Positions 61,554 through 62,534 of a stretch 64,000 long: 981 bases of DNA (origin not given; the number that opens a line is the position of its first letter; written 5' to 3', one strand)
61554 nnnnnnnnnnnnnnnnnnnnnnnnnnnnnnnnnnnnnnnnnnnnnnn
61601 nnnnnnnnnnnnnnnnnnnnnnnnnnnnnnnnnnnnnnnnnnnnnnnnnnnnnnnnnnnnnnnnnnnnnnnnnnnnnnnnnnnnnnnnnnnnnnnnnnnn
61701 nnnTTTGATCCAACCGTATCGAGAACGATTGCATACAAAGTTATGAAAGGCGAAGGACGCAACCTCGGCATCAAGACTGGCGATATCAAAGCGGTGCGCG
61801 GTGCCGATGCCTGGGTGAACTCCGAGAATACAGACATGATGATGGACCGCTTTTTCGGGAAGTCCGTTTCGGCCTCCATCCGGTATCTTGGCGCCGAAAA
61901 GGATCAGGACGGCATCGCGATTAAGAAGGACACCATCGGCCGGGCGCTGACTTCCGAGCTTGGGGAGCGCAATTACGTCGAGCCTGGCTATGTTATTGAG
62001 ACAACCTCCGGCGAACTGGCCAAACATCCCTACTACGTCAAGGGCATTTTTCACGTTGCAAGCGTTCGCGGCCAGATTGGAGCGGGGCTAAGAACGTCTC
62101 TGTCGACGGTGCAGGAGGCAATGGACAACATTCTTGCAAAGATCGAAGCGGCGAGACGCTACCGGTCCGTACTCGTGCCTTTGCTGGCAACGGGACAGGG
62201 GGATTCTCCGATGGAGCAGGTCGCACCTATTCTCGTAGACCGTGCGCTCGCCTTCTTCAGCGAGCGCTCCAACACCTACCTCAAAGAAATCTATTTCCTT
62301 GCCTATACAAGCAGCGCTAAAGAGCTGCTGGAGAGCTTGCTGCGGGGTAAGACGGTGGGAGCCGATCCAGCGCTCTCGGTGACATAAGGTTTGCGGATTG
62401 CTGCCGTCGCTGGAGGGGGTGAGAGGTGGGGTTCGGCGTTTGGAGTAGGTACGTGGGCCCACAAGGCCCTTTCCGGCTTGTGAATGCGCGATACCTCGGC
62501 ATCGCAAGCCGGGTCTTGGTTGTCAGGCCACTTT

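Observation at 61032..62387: NUDIX-Macro fusion: two ADP-ribose-handling folds in one protein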

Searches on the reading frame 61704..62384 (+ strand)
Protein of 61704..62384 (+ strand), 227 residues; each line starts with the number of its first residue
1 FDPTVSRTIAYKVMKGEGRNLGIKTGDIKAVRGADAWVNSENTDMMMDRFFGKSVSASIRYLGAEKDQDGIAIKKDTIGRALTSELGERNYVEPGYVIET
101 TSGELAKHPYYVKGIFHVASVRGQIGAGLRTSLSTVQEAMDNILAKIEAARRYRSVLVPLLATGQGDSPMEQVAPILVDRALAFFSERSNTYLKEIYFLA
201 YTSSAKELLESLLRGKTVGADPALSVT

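Call 38: search_solved_structures(query=A2, max_evalue=1)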
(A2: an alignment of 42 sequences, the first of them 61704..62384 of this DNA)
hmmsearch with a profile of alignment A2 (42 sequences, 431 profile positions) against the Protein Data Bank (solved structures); distinct sequences matched with E-value up to 1: 109 (the best 60 are shown).
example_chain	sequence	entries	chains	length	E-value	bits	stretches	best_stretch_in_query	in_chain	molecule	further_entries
1viu_A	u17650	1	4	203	4.3e-42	147.6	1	9-198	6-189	ADP-ribose pyrophosphatase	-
3o52_A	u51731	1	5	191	5.8e-42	147.2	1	9-196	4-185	GDP-mannose pyrophosphatase nudK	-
3o6z_A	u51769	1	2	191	6.9e-41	143.6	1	9-196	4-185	GDP-mannose pyrophosphatase nudK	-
3o61_A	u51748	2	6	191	8.6e-41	143.3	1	9-196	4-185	GDP-mannose pyrophosphatase nudK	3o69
1g0s_A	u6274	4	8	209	1.9e-40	142.2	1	8-205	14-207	HYPOTHETICAL 23.7 KDA PROTEIN IN ICC-TOLC INTERGENIC REGION | ADP-ribose pyrophosphatase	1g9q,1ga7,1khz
9dua_A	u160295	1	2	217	2.6e-40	141.8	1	8-204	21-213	ADP-ribose pyrophosphatase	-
9b1z_A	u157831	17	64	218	2.6e-40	141.7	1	8-204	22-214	ADP-ribose pyrophosphatase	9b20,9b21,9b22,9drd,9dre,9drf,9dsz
1viq_A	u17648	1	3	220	2.3e-39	138.6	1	8-209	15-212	ADP-ribose pyrophosphatase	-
8zr8_A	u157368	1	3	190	8.4e-21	77.5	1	53-202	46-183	Methanol dehydrogenase activator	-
9jax_E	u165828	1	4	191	2.7e-20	75.8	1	53-203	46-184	ADP-ribose pyrophosphatase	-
8wv3_A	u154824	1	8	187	4.4e-20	75.1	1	53-200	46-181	ADP-ribose pyrophosphatase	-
3q91_A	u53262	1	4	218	3.5e-18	68.8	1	36-172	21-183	Uridine diphosphate glucose pyrophosphatase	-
9gem_A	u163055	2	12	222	8.9e-18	67.5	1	41-172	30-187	Uridine diphosphate glucose pyrophosphatase NUDT14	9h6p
8otv_A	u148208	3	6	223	9e-18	67.5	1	41-172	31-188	Uridine diphosphate glucose pyrophosphatase NUDT14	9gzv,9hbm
3vfq_A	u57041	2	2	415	8e-14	54.5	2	292-411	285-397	Poly [ADP-ribose] polymerase 14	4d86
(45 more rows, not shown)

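Call 47: predict_structure(alignment_id=A2)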
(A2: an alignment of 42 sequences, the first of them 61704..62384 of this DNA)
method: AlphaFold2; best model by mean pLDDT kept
length: 227 residues; sequences in the alignment: 42
mean_pLDDT: 92.2   pTM: 0.91
mean pLDDT of the five models: 92.2, 92.1, 91.6, 91.3, 91.3
residues with pLDDT >= 90: 177; 70-90: 39; 50-70: 9; < 50: 2
segments of 3 or more residues with pLDDT < 50: none
pLDDT, mean of each block of 10 residues (from residue 1): 92 90 96 97 82 87 96 95 95 96 97 97 83 96 98 98 84 97 95 97 96 86 61
secondary structure, 60 per line:
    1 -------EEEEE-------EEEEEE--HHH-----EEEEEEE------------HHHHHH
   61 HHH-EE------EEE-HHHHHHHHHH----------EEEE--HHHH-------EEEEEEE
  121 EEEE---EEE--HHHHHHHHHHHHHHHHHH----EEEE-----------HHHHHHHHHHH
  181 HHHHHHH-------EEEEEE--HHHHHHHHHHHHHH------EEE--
elements in order: E8-12 E20-25 E36-42 H55-63 E73-75 H77-86 E97-100 H103-106 E114-124 E128-130 H133-150 E155-158 H170-187 E195-200 H203-216 E223-225

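Call 51: fold_search(model_id=the predicted structure, library=pdb)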
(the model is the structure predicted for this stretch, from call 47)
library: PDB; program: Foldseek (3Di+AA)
matches with E <= 10: 1102; with E <= 0.001: 221
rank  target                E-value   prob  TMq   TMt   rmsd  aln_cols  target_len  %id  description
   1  7ny6                  5.5e-12  1.00  0.72  0.86   3.6       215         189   19  Crystal structure of the Capsaspora owczarzaki macroH2A macrodomain (released 2021-11-24)
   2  7wr6_B                1.2e-11  1.00  0.67  0.77   4.1       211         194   20  Crystal structure of ADP-riboxanated caspase-4 in complex with Af1521 (released 2023-01-25)
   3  6fy5_B                1.9e-11  1.00  0.68  0.79   5.2       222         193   16  Crystal structure of the macro domain of human macroh2a2 (released 2018-04-04)
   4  6fy5_A                2.5e-11  1.00  0.68  0.77   4.5       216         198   15  Crystal structure of the macro domain of human macroh2a2 (released 2018-04-04)
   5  1zr5_A                3.4e-11  1.00  0.67  0.80   3.8       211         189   15  Crystal structure of the macro-domain of human core histone variant macroH2A1.2 (released 2005-06-21)
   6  4gvw                  5.1e-11  1.00  0.66  0.77   4.0       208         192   19  Three-dimensional structure of the de novo designed serine hydrolase 2bfq_3, Northeast Structural Genomics Consortium (N (released 2012-09-12)
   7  1yd9_B                5.4e-11  1.00  0.69  0.83   3.6       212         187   16  1.6A Crystal Structure of the Non-Histone Domain of the Histone Variant MacroH2A1.1. (released 2005-09-27)
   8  6fx7                  5.7e-11  1.00  0.66  0.76   4.0       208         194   18  Crystal structure of in vitro evolved Af1521 (released 2019-09-25)
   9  7d3y_B                6.8e-11  1.00  0.64  0.44   4.1       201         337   16  Crystal structure of the osPHR2-osSPX2 complex (released 2021-10-06)
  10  1zr5_B                8.7e-11  1.00  0.66  0.79   3.8       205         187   15  Crystal structure of the macro-domain of human core histone variant macroH2A1.2 (released 2005-06-21)
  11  5iit_A                9.7e-11  1.00  0.67  0.44   3.7       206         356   16  Structure of SPX domain of the yeast inorganic polyphophate polymerase Vtc4 crystallized by carrier-driven crystalliza (released 2016-04-27)
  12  1zr3_C                1.0e-10  1.00  0.66  0.80   3.5       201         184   17  Crystal structure of the macro-domain of human core histone variant macroH2A1.1 (form B) (released 2006-02-14)
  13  5iit_B                1.0e-10  1.00  0.66  0.44   3.8       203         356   16  Structure of SPX domain of the yeast inorganic polyphophate polymerase Vtc4 crystallized by carrier-driven crystalliza (released 2016-04-27)
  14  1yd9_A                1.1e-10  1.00  0.70  0.83   3.3       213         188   15  1.6A Crystal Structure of the Non-Histone Domain of the Histone Variant MacroH2A1.1. (released 2005-09-27)
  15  4d86                  1.2e-10  1.00  0.70  0.44   3.7       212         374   19  Human PARP14 (ARTD8, BAL2) - macro domains 1 and 2 in complex with adenosine-5-diphosphate (released 2013-03-13)
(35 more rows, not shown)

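Call 69: search_protein_representatives(protein=window:61704-62384:+)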
Query: 227 residues. Proteins with E-value up to 0.001 (for the whole library): 693; up to 1e-10: 452; up to 1e-30: 61. The best 150 are listed.
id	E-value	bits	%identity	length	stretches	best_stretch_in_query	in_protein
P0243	1.6e-53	197.9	54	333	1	8-212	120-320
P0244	3.2e-44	167.5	45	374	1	13-213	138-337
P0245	2.3e-42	161.5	44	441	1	5-213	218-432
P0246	3.2e-42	161.0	45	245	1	20-210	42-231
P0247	1.1e-41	159.2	48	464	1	17-214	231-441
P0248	1.7e-41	158.6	48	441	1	2-213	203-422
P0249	6.7e-40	153.4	40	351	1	7-213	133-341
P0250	8.5e-40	153.1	50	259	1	16-211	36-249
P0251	8.4e-39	149.8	53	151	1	55-202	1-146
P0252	2.8e-38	148.1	45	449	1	2-213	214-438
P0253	9.9e-38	146.3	45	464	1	8-217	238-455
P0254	1.8e-37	145.5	46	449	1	19-214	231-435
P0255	4.4e-37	144.2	42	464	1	14-209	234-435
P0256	8.3e-37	143.3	41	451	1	6-214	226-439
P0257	2.2e-36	141.9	41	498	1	5-213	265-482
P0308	2.6e-30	122.1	40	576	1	5-213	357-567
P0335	1.7e-28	116.1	38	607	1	20-205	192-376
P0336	2.1e-28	115.8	36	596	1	11-206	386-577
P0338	3.3e-28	115.2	42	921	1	8-217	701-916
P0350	1.1e-27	113.5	36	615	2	20-214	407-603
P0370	9.4e-27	110.5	37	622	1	3-214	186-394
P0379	3.9e-26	108.5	36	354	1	10-210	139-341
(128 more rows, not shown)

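Call 70: search_protein_families(library=pfam, proteins=[P0243, P0244, P0249, P0246, P0308, P0335, P0336, P0338, P0350, P0370], max_evalue=0.01)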
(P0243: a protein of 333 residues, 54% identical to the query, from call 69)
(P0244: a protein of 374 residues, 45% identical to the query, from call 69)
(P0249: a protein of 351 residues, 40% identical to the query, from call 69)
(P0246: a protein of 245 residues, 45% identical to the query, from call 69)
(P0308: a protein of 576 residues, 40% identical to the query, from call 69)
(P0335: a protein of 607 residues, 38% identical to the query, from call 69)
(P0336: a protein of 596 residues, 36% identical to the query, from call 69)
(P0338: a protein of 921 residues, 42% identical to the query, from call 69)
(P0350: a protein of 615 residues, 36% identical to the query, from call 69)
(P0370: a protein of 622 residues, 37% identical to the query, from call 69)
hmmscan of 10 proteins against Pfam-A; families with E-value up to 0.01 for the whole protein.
P0243 (333 aa): 2 families
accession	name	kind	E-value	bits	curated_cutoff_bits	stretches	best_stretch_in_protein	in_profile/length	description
PF01661.27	Macro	-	1.5e-07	31.8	22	1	202-283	38-116/118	Macro domain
PF21838.2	DUF6897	-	0.0034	17.5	23.9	0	183-215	3-34/58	Domain of unknown function (DUF6897)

P0244 (374 aa): 2 families
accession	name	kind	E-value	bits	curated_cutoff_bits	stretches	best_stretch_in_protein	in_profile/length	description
PF00293.34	NUDIX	-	3.8e-10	40.3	21.1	1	5-94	34-123/134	NUDIX domain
PF01661.27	Macro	-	0.0029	18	22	1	213-299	39-116/118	Macro domain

P0249 (351 aa): 1 family
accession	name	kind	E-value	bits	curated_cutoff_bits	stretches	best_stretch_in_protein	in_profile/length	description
PF01661.27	Macro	-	5.7e-06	26.7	22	1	204-303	22-116/118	Macro domain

P0246 (245 aa): 2 families
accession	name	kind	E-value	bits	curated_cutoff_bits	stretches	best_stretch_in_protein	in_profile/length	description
PF01661.27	Macro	-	1.4e-06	28.6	22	1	110-196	39-116/118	Macro domain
PF20016.6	ThsA_Macro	-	0.0017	18.6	25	1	130-208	90-167/183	Thoeris protein ThsA, Macro domain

P0308 (576 aa): 2 families
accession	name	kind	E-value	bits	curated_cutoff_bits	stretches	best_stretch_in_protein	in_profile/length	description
PF00293.34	NUDIX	-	1.6e-13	51.2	21.1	1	47-161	3-112/134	NUDIX domain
PF01661.27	Macro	-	0.00037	20.9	22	1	430-525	24-113/118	Macro domain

P0335 (607 aa): 2 families
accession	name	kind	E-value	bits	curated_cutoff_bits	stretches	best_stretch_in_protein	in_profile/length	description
PF00293.34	NUDIX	-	6.5e-17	62.2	21.1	1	456-575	3-118/134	NUDIX domain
PF01661.27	Macro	-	2.2e-05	24.8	22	1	210-346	1-116/118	Macro domain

P0336 (596 aa): 2 families
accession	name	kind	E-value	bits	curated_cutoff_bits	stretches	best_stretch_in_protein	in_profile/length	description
PF00293.34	NUDIX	-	6.6e-15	55.7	21.1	1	48-167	3-118/134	NUDIX domain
PF01661.27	Macro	-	2.7e-10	40.7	22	1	441-544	11-114/118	Macro domain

P0338 (921 aa): 3 families
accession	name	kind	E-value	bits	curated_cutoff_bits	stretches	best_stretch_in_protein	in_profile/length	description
PF20703.3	nSTAND1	-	1.5e-77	262.3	27.1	1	205-649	1-378/379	Novel STAND NTPase 1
PF13191.12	AAA_16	-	4.6e-08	34.2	32.6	1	220-386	2-146/167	AAA ATPase domain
PF13271.11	DUF4062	-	0.00021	21.9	24.7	1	5-78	1-67/82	Domain of unknown function (DUF4062)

P0350 (615 aa): 10 families
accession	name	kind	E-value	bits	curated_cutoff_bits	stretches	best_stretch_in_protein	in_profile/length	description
PF13424.12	TPR_12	-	8.9e-06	26.3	30.1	1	34-99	3-76/77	Tetratricopeptide repeat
PF07719.23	TPR_2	-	1.2e-05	25.5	27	1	69-100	2-33/34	Tetratricopeptide repeat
PF13432.12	TPR_16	-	4.4e-05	24.3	32.7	1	8-62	5-59/65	Tetratricopeptide repeat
PF13428.12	TPR_14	-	8e-05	23.4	23.5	0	35-75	2-42/44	Tetratricopeptide repeat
PF14559.12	TPR_19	-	0.00012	22.8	25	1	11-70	2-61/68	Tetratricopeptide repeat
PF20225.4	DUF6584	-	0.00042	20.8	27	1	4-53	7-56/171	Family of unknown function (DUF6584)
PF01661.27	Macro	-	0.00045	20.6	22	1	463-556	25-108/118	Macro domain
PF13181.12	TPR_8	-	0.0017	18.8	25.7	0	69-100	2-33/34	Tetratricopeptide repeat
PF20308.4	TPR-S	-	0.006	17.6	27.6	0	17-112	3-101/102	Tetratricopeptide Repeats-Sensor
PF23914.1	TPR_CcmH_CycH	-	0.0067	16.7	42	0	44-104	29-86/158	Cytochrome c-type biogenesis protein H TPR domain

P0370 (622 aa): 2 families
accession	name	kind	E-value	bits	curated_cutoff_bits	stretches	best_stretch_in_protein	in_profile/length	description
PF00293.34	NUDIX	-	1e-13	51.9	21.1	1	478-593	4-118/134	NUDIX domain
PF01661.27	Macro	-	8.5e-06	26.1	22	1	262-355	30-116/118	Macro domain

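Call 71: find_related_loci(query=A2, collection=genome_contigs, flank=6000)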
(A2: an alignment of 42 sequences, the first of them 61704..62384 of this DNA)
Query A2 (227 aa) in genome_contigs; peptide patterns used: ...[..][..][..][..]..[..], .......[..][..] (x = any residue, [..] = any of these).
472 stretches matched a pattern; 52 encode a relative of the query (tblastn E <= 1e-3); 52 distinct loci.
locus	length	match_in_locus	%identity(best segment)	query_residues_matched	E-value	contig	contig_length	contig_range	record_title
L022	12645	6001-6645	56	1-213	2e-75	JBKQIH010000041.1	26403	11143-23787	MAG: Rhodomicrobium sp. isolate BAr1A1B1C__bin_68 BAr1A1B1C_000000041553, whole genome shotgun sequence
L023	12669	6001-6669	56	1-222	8e-75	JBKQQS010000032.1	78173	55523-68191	MAG: Rhodomicrobium sp. isolate MGr2D2E2F__bin_116 MGr2D2E2F_000000074763, whole genome shotgun sequence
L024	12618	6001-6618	57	6-214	4e-74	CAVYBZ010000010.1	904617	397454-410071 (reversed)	MAG: uncultured Alphaproteobacteria bacterium isolate MFD01223.bin.1.34 genome assembly, contig: contig_156, whole genom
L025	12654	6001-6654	56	1-223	8e-74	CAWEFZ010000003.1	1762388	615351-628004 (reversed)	MAG: uncultured Alphaproteobacteria bacterium isolate MFD01223.bin.1.133 genome assembly, contig: contig_157, whole geno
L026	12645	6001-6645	54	1-214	5e-72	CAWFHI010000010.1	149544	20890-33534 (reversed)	MAG: uncultured Alphaproteobacteria bacterium isolate MFD02579.bin.1.39 genome assembly, contig: contig_18509, whole gen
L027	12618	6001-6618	56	6-214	3e-72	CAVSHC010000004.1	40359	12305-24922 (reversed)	MAG: uncultured Alphaproteobacteria bacterium isolate MFD01476.bin.1.154 genome assembly, contig: contig_22019, whole ge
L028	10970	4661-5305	55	1-214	9e-72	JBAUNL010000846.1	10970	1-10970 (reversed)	MAG: Rhodomicrobium sp. isolate MFD04782_ilm_asm_bin11 k127_23725, whole genome shotgun sequence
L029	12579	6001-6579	59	21-214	1e-71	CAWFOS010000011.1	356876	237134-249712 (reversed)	MAG: uncultured Alphaproteobacteria bacterium isolate MFD01689.bin.2.42 genome assembly, contig: contig_11729, whole gen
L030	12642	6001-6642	53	1-213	3e-70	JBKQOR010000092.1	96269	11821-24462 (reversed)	MAG: Rhodomicrobium sp. isolate LAWAr2D2E2F__bin_105 LAWAr2D2E2F_000000062123, whole genome shotgun sequence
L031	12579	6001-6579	58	21-214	2e-70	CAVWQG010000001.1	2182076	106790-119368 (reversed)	MAG: uncultured Alphaproteobacteria bacterium isolate MFD09495.bin.1.3 genome assembly, contig: contig_1257, whole genom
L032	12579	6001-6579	58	21-214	5e-70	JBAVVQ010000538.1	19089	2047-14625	MAG: Rhodomicrobium sp. isolate MFD02889_ilm_asm_bin12 k127_185141, whole genome shotgun sequence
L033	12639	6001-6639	54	1-217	3e-70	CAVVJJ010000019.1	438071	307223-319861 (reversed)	MAG: uncultured Alphaproteobacteria bacterium isolate MFD01223.bin.1.113 genome assembly, contig: contig_70147, whole ge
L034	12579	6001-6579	57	21-214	5e-70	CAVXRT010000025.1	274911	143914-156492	MAG: uncultured Alphaproteobacteria bacterium isolate MFD01223.bin.2.25 genome assembly, contig: contig_4651, whole geno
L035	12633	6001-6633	55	1-214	7e-70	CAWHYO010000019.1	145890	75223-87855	MAG: uncultured Alphaproteobacteria bacterium isolate MFD01476.bin.2.101 genome assembly, contig: contig_4076, whole gen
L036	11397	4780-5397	55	5-214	2e-69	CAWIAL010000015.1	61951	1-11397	MAG: uncultured Alphaproteobacteria bacterium isolate MFD01223.bin.1.110 genome assembly, contig: contig_25079, whole ge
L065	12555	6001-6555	41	21-204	8e-37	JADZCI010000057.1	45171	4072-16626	MAG: Bryobacterales bacterium isolate SJ717 c_000000081904, whole genome shotgun sequence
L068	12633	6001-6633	38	10-217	1e-32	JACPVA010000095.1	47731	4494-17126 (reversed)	MAG: Burkholderiales bacterium isolate NC_groundwater_772_Ag_S2p5_72_13 JBCH_GD18_4_SO25_S179_scaffold_444998, whole gen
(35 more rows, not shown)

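Call 75: search_protein_families(library=pfam, proteins=[L068:4870-6648:+, L065:5413-6609:+, L065:1665-3440:+, L065:3456-4238:+, L065:4245-4868:+, L065:6619-7575:-, L065:7604-9007:+, L068:3123-4877:+, L068:6749-8518:-, L068:2968-4095:+], max_evalue=0.01)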
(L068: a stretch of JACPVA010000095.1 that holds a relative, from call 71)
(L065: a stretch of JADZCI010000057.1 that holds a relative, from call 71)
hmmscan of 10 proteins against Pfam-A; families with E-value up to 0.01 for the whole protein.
L068:4870-6648:+ (593 aa): 2 families
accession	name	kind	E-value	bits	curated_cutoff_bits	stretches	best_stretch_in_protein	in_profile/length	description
PF01661.27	Macro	-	0.00011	22.5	22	1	435-539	21-113/118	Macro domain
PF22097.1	McpB_HAMP_1st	-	0.0098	16.4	27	0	336-376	13-52/57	Methyl-accepting chemotaxis protein McpB, first HAMP domain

L065:5413-6609:+ (399 aa): 1 family
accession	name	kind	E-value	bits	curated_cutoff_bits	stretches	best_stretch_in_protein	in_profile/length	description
PF01661.27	Macro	-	0.00011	22.5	22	1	252-352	25-116/118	Macro domain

L065:1665-3440:+ (592 aa): 1 family
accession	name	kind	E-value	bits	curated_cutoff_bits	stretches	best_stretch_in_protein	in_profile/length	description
PF00474.23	SSF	-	2.7e-31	109.3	22.8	1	36-443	1-397/406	Sodium:solute symporter family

L065:3456-4238:+ (261 aa): 1 family
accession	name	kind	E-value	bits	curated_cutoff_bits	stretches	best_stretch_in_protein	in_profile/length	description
PF06439.18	3keto-disac_hyd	-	2.8e-34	119.2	26.8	1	37-252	1-186/187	3-keto-disaccharide hydrolase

L065:4245-4868:+ (208 aa): 1 family
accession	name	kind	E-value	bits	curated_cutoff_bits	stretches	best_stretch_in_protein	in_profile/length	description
PF04199.19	Cyclase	-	1.2e-25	90.9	23.1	1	3-149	1-140/142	Putative cyclase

L065:6619-7575:- (318 aa): 1 family
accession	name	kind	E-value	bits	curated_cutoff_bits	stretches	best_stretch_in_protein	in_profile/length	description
PF00248.27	Aldo_ket_red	-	6.6e-35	121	24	1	44-232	6-199/291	Aldo/keto reductase family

L065:7604-9007:+ (468 aa): 8 families
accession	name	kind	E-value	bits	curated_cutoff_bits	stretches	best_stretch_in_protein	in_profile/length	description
PF13365.12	Trypsin_2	-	1.7e-37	129.8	27.6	1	77-223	1-144/144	Trypsin-like peptidase domain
PF13180.12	PDZ_2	-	1.1e-23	83.7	27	2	265-351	4-78/80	PDZ domain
PF00595.29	PDZ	-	5.3e-19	68.8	23.2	2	262-339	10-79/81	PDZ domain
PF17820.7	PDZ_6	-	7.2e-16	58.1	27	2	288-317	1-30/54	PDZ domain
PF00089.32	Trypsin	-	1.6e-14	54.7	20.6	1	76-249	26-219/220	Trypsin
PF14685.13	PDZ_Tricorn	-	1.4e-06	28.6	25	1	408-458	29-80/88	Tricorn protease PDZ domain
PF12812.13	PDZ_1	-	0.00083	19.8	28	0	401-445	32-76/78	PDZ-like domain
PF10459.15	Peptidase_S46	-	0.001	18.2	22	0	70-97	42-69/698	Peptidase S46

L068:3123-4877:+ (585 aa): 2 families
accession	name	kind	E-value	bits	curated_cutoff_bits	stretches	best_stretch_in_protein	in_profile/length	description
PF13676.11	TIR_2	-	8.4e-21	75.2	28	1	452-563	3-113/122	TIR domain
PF01582.25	TIR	-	7e-10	39.4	21.3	1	467-541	23-97/179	TIR domain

L068:6749-8518:- (589 aa): 1 family
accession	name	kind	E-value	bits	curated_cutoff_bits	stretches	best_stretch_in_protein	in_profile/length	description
PF01042.26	Ribonuc_L-PSP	-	4.1e-25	88.6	27.3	1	468-582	3-120/121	Endoribonuclease L-PSP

L068:2968-4095:+ (376 aa): 1 family
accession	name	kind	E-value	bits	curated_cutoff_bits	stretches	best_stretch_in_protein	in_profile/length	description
PF00348.22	polyprenyl_synt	-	1.1e-22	81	27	1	112-276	39-192/251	Polyprenyl synthetase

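Call 81: search_protein_families(library=padloc, proteins=[L068:4098-4877:+, L068:4870-6648:+, P0249, P0338, P0335, P0246], max_evalue=0.01)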
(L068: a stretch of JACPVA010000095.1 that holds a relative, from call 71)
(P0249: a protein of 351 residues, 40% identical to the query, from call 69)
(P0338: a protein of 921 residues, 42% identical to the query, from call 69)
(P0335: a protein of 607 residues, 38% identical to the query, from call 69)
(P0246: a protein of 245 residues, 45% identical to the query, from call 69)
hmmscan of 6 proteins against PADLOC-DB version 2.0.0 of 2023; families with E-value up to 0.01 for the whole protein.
L068:4098-4877:+ (260 aa): 7 families
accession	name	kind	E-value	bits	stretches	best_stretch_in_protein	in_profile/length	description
PDLC05062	PDC-S66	-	2.3e-16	58.1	1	113-213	139-240/282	-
PDLC02012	SAVED5--SAVED_TIR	-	2.4e-11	41.4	1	124-206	15-96/404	-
PDLC00417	ThsB1|ThsB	-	1.1e-07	29.7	1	120-203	164-248/303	TIR-like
PDLC00434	ThsB1|ThsB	-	6.3e-05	20.2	1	127-197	143-214/396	TIR-like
PDLC00420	ThsB1|ThsB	-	6.5e-05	20.2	1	127-217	6-100/319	TIR-like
PDLC00728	Effector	-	0.00049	17.2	1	124-188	11-76/432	TIR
PDLC02421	Aga_TIR-PNTD1-PNTD2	-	0.0018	15.5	1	144-233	26-118/430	Class I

L068:4870-6648:+ (593 aa): 1 family
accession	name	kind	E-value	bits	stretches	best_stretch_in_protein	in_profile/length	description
PDLC00733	Effector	-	1.9e-06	25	1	233-318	260-347/388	TIR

P0249 (351 aa): 0 families

P0338 (921 aa): 1 family
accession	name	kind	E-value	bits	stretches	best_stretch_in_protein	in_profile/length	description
PDLC05050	PDC-S60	-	1.7e-09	34.5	1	3-187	4-169/906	-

P0335 (607 aa): 2 families
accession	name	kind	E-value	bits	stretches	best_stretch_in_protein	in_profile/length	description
PDLC04899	PDC-S07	-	3.5e-08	31.2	1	459-547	10-90/135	-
PDLC00733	Effector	-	9.6e-08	29.2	1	31-119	260-349/388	TIR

P0246 (245 aa): 2 families
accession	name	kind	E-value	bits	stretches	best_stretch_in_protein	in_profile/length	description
PDLC00415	ThsA1|ThsA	-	0.0021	15.5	1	133-187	169-223/281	Macro domain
PDLC00439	ThsA2|ThsA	-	0.0022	15.4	1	131-189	167-225/282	Macro domain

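Call 82: find_homologous_proteins(query=P0249, max_evalue=1e-10)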
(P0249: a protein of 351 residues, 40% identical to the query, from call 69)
Query P0249 (351 aa): 670 proteins with E <= 1e-10 among 4308 candidates; the best 120 are listed.
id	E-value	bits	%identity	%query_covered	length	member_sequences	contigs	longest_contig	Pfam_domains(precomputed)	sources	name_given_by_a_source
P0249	2.2e-236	802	100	100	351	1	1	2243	PF01661.28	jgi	-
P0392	1.2e-77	280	42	95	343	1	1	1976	PF01661.28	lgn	-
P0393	1.3e-77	280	44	94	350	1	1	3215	PF01661.28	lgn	-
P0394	4.7e-76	274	43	96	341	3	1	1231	PF01661.28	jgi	-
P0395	5.0e-76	274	44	97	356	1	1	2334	PF01661.28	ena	-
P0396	2.0e-74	269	43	99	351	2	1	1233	PF01661.28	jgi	jgi:O-acetyl-ADP-ribose deacetylase (regulator of RNase III)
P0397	3.1e-74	268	44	93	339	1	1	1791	PF01661.28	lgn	-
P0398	4.8e-74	268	42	93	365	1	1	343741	-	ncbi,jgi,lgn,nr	ncbi:MAG: hypothetical protein KME42_10870 [Tildeniella nuda ZEHNDER 1965/U140]|jgi:O-acetyl-ADP-rib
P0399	5.8e-74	268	39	94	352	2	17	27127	PF01661.28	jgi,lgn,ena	jgi:O-acetyl-ADP-ribose deacetylase (regulator of RNase III)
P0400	1.5e-73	266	42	96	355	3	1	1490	PF01661.28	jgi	jgi:O-acetyl-ADP-ribose deacetylase (regulator of RNase III)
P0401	6.2e-73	264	44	95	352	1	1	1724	PF01661.28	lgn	-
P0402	9.1e-73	264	42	97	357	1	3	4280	PF01661.28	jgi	jgi:O-acetyl-ADP-ribose deacetylase (regulator of RNase III)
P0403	1.3e-72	263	43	95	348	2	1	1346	-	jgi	jgi:O-acetyl-ADP-ribose deacetylase (regulator of RNase III)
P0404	1.5e-72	263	43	95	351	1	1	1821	PF26768.1,PF01661.28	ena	-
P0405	1.6e-72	263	42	97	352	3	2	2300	PF01661.28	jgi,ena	-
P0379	1.2e-64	237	40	96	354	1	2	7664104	-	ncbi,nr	ncbi:hypothetical protein R9C00_02595 [Flammeovirgaceae bacterium SG7u.111]|nr:hypothetical protein 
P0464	8.6e-63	231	40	96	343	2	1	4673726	PF01661.28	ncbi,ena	-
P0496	4.1e-59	219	36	93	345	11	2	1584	PF26768.1,PF01661.28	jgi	jgi:O-acetyl-ADP-ribose deacetylase (regulator of RNase III)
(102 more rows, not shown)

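Call 83: find_encoding_contigs(protein=P0379, flank=5000, max_places=1)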
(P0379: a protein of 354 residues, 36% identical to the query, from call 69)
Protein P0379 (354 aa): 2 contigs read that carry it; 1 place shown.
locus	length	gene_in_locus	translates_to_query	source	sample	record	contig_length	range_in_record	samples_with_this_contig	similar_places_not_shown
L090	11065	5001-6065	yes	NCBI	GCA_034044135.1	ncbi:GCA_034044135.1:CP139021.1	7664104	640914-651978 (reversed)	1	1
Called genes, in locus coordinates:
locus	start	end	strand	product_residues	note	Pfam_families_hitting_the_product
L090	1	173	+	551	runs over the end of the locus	PF00561:Abhydrolase_1, PF12697:Abhydrolase_6, PF12146:Hydrolase_4, PF12833:HTH_18, PF00165:HTH_AraC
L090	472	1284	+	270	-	PF03640:Lipoprotein_15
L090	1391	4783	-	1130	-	PF08450:SGL (faint), PF16819:DUF5074 (faint), PF23748:Beta-prop_LRRK2 (faint), PF07494:Reg_prop (weak), PF07495:Y_Y_Y, PF07228:SpoIIE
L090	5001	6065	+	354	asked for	-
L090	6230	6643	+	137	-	-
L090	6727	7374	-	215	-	PF00702:Hydrolase, PF13419:HAD_2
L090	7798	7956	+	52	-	PF00468:Ribosomal_L34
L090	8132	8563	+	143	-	PF00825:Ribonuclease_P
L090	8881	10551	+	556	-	PF00595:PDZ (weak), PF13180:PDZ_2 (weak), PF17820:PDZ_6, PF03572:Peptidase_S41, PF28547:CHD_PDZ-protease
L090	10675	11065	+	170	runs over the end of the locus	PF06172:Cupin_5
